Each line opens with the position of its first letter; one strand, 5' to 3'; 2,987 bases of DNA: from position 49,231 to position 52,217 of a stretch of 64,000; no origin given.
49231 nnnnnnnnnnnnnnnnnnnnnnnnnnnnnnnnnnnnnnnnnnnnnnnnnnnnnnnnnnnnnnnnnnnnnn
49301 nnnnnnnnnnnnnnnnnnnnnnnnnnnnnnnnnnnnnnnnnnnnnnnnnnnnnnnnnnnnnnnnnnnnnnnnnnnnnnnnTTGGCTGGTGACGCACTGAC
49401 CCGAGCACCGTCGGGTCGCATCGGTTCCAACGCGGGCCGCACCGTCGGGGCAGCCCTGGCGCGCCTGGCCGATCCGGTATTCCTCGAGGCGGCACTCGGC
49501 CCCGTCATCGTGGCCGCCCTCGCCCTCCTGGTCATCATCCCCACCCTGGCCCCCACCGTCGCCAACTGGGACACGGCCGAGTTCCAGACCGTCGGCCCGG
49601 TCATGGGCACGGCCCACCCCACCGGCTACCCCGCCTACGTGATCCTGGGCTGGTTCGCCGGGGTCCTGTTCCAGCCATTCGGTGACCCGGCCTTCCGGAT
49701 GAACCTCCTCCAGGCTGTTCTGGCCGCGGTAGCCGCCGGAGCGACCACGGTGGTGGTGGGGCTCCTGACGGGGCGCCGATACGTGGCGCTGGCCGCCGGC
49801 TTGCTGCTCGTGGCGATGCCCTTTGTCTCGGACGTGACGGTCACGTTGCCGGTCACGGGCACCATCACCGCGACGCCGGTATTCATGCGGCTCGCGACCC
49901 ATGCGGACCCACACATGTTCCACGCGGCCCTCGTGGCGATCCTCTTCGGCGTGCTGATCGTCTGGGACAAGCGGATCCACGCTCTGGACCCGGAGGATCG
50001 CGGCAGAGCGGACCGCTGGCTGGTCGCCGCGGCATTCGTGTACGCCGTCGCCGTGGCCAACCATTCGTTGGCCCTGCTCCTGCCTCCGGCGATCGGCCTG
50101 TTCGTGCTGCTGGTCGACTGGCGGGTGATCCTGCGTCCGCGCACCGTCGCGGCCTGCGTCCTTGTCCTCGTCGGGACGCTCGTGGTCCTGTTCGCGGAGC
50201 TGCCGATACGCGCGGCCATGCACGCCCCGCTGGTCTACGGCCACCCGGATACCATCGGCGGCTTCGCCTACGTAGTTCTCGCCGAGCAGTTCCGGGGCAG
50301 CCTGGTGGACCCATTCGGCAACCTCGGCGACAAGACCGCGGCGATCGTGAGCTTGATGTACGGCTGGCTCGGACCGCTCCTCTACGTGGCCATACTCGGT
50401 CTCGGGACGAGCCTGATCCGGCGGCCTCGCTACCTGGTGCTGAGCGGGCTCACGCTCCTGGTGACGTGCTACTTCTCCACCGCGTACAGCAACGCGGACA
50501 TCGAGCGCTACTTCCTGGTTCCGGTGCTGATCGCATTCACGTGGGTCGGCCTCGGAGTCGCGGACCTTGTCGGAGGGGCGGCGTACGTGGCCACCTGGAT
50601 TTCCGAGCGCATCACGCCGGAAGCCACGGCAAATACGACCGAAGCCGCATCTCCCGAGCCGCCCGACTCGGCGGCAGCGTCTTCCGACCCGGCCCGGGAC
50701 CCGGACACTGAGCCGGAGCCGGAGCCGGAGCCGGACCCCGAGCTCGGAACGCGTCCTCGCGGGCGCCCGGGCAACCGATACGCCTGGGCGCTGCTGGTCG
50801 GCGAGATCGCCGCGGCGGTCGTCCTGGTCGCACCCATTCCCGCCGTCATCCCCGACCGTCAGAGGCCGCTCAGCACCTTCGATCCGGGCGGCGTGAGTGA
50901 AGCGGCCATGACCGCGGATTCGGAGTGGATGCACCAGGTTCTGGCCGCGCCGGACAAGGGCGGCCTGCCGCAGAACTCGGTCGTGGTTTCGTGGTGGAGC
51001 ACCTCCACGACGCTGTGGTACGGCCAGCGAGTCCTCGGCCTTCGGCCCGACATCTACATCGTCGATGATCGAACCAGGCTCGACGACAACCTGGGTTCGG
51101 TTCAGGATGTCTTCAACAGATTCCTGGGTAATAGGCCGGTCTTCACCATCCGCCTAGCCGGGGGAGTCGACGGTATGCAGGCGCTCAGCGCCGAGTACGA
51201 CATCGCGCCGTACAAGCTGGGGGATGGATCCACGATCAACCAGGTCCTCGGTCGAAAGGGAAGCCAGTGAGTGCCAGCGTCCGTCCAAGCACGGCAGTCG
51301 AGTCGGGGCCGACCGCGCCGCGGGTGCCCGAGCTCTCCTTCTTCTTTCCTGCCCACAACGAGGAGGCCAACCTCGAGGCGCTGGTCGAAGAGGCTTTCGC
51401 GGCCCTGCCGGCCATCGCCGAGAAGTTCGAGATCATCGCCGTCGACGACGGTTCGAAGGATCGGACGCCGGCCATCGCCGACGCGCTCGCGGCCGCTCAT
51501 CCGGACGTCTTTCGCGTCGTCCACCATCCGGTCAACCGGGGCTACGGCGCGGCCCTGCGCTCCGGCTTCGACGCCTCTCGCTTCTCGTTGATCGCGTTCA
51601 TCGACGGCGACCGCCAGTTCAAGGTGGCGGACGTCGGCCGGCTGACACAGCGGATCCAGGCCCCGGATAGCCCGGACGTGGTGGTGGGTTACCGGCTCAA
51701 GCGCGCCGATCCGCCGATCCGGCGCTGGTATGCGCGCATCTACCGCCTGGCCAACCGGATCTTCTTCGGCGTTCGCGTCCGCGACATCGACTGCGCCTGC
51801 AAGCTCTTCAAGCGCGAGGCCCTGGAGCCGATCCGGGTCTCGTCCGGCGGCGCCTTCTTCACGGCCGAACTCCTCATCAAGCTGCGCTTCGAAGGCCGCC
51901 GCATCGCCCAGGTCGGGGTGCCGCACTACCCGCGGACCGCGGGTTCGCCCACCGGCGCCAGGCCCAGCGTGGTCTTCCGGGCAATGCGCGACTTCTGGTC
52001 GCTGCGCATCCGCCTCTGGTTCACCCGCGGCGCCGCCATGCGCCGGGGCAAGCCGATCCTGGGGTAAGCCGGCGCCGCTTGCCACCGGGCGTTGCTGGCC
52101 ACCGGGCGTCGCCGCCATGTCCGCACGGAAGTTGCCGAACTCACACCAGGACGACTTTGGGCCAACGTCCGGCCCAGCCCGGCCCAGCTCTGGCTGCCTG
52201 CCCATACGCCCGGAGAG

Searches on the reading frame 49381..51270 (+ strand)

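Call 16: search_protein_families(library=pfam, proteins=[window:49381-51270:+], max_evalue=0.001)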
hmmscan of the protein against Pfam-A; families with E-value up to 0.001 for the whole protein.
window:49381-51270:+ (629 aa): 2 families
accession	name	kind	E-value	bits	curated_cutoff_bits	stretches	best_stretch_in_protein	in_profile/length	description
PF11028.14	TMEM260-like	-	3e-20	73.2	24.2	1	64-247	1-175/179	Protein O-mannosyl-transferase TMEM260-like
PF05887.16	Trypan_PARP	-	0.0007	20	100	0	413-484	61-132/134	Procyclic acidic repetitive protein (PARP)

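Call 58: search_protein_families(library=ncbifam, proteins=[window:49381-51270:+], max_evalue=0.01)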
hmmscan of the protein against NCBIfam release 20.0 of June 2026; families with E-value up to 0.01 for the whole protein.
window:49381-51270:+ (629 aa): 0 families

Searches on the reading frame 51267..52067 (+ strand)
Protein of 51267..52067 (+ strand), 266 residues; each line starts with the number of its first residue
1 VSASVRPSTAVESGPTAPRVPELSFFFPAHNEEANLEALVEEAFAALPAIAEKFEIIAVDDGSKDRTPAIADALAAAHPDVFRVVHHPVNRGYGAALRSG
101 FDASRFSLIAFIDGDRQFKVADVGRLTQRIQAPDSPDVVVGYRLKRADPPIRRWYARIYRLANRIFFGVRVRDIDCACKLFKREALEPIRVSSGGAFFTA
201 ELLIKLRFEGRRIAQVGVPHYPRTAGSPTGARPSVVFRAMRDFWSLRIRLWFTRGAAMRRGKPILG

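Call 16: search_protein_families(library=pfam, proteins=[window:51267-52067:+], max_evalue=0.001)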
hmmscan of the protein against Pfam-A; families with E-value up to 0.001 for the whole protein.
window:51267-52067:+ (266 aa): 2 families
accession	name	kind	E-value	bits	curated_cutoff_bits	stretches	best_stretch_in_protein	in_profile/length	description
PF00535.33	Glycos_transf_2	-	1.4e-27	97.1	23.3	1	24-187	1-165/168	Glycosyl transferase family 2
PF13641.12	Glyco_tranf_2_3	-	2.3e-05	25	27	1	21-115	1-96/230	Glycosyltransferase like family 2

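Call 58: search_protein_families(library=ncbifam, proteins=[window:51267-52067:+], max_evalue=0.01)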
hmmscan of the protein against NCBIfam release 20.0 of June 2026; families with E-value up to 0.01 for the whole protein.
window:51267-52067:+ (266 aa): 17 families
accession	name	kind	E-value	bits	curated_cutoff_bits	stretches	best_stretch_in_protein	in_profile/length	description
TIGR03937.1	PgaC_IcaA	equivalog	1.2e-15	57.4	422.3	1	15-118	39-138/407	poly-beta-1,6-N-acetyl-D-glucosamine synthase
NF007986.1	PRK10714.1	equivalog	2.7e-15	56.2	529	1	20-189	5-172/316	undecaprenyl-phosphate 4-deoxy-4-formamido-L-arabinose transferase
NF058614.1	PPMAGASynPpgS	equivalog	3.7e-15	56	370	1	27-214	6-190/226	polyprenyl-phospho-N-acetylgalactosaminyl synthase PpgS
NF047588.1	GlcsyltransPgfSStrep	equivalog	5e-13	48.9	500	1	23-189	3-167/308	glycosyltransferase PgfS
NF041391.1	DPhHxTase_Halo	equivalog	1.8e-12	46.7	375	1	30-223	4-186/213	dolichyl-phosphate hexose transferase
TIGR03965.1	mycofact_glyco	equivalog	2.2e-12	46.6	280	1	15-117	68-166/467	mycofactocin biosynthesis glycosyltransferase MftF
TIGR04182.1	glyco_TIGR04182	equivalog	6.5e-12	45.4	325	1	25-233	4-203/293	S-layer glycoprotein N-glycosyltransferase AglJ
NF041875.1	EPS_EpsD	equivalog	3.4e-10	39.8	370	1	27-158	5-135/325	exopolysaccharide biosynthesis glycosyltransferase EpsD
TIGR04283.1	glyco_like_mftF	equivalog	6.9e-09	35.6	182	1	24-165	2-131/221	TIGR04283 family arsenosugar biosynthesis glycosyltransferase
NF010496.0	PRK13915.1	equivalog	8e-09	35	262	1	22-116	32-127/307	glucosyl-3-phosphoglycerate synthase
NF007482.0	PRK10073.1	equivalog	2.1e-08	33.6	423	1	20-119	5-99/334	glycosyltransferase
NF047683.1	TeichurnBiosyTuaG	equivalog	1.8e-07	31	400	1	21-128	6-109/252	teichuronic acid biosynthesis protein TuaG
TIGR04242.1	nodulat_NodC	equivalog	2.2e-05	23.6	550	1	15-134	42-160/395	chitooligosaccharide synthase NodC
TIGR03469.1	HpnB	hypoth_equivalog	7.2e-05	22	379.25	1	16-132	39-162/386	hopene-associated glycosyltransferase HpnB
NF053846.1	glyco_with_XrtP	equivalog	0.00048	18.9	520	1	24-111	44-129/440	XrtP-associated glycosyltransferase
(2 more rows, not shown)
